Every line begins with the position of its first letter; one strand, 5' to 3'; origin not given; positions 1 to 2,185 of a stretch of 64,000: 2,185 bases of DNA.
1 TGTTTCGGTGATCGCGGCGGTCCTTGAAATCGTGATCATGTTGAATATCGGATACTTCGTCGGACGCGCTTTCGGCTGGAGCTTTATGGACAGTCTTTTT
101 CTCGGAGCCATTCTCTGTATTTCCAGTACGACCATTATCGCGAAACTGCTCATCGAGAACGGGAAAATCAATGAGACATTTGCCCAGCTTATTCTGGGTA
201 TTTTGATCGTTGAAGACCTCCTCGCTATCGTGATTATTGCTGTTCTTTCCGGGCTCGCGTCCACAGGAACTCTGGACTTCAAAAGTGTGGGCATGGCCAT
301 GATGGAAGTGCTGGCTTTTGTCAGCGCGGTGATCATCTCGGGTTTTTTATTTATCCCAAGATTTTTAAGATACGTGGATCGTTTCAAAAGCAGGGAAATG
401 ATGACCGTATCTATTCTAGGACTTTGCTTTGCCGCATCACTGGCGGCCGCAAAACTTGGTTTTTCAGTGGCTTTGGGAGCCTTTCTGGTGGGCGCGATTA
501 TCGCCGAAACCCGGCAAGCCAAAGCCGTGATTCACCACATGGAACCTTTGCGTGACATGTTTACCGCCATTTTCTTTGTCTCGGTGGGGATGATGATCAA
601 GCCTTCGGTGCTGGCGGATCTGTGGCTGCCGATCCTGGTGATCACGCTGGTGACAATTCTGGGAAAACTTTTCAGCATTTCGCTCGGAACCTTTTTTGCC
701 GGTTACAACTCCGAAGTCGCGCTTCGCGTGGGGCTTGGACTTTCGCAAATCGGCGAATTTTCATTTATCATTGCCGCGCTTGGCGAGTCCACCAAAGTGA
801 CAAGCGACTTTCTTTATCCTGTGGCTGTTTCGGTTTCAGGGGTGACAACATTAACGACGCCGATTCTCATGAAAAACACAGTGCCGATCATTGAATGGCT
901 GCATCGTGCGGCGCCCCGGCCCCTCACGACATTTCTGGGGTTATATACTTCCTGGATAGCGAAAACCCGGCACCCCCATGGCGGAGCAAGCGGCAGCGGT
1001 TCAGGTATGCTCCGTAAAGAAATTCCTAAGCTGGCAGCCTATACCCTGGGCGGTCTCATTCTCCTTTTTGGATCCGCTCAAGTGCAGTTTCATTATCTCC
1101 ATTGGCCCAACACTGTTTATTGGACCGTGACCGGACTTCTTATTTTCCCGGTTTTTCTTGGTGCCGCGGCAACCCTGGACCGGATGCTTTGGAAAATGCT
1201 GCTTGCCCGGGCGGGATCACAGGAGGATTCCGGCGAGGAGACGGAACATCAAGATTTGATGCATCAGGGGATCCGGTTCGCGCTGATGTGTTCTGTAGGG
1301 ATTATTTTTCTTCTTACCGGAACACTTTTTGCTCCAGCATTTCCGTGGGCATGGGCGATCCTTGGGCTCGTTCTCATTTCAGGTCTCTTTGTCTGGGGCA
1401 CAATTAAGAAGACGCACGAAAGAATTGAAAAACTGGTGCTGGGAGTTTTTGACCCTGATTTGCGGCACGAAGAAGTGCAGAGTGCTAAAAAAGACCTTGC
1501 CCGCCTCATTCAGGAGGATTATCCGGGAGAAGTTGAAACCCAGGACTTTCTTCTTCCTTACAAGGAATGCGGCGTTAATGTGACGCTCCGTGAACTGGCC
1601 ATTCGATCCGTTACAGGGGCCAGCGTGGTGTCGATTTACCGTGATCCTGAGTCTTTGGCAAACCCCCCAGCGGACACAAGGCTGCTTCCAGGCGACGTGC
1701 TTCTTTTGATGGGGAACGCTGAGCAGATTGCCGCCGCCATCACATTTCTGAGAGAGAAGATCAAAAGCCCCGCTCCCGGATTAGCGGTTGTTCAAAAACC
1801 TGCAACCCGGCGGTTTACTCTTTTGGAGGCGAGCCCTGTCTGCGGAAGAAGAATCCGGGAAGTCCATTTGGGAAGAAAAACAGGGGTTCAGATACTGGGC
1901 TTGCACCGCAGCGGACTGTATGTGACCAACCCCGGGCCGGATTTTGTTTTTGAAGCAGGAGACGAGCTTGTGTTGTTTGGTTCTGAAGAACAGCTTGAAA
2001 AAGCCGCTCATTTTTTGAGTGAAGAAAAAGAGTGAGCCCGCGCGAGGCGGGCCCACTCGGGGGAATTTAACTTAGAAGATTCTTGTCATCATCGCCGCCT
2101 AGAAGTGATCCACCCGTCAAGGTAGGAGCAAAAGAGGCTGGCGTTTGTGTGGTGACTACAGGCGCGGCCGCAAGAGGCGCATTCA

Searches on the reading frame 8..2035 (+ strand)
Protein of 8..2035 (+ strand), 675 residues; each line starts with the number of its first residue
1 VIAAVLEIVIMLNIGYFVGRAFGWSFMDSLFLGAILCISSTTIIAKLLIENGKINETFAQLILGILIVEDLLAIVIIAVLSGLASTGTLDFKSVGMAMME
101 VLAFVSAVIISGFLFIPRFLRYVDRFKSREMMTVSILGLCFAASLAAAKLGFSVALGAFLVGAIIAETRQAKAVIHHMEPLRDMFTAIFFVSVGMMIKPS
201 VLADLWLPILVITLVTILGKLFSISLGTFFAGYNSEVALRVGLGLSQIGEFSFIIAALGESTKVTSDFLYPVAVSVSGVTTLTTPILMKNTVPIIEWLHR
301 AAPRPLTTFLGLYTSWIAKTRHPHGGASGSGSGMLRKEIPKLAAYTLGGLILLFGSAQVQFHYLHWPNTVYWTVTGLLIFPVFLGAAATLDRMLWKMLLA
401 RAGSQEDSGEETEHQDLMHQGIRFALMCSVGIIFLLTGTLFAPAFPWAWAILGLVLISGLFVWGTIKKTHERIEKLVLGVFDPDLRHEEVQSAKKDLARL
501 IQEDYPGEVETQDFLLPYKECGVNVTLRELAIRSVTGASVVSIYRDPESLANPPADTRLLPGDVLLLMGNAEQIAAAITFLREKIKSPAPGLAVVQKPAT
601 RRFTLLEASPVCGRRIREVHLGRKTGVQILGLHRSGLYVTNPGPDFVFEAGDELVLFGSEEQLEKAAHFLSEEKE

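Call 17: search_protein_families(library=pfam, proteins=[window:8-2035:+], max_evalue=0.001)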
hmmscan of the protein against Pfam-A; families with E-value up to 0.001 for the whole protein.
window:8-2035:+ (675 aa): 2 families
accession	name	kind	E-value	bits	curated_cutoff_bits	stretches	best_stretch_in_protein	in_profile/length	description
PF00999.27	Na_H_Exchanger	-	3.1e-45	155.1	26.2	1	3-289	77-375/375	Sodium/hydrogen exchanger, transmembrane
PF02080.26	TrkA_C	-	2.1e-28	98.4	27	2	602-670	3-70/71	TrkA-C domain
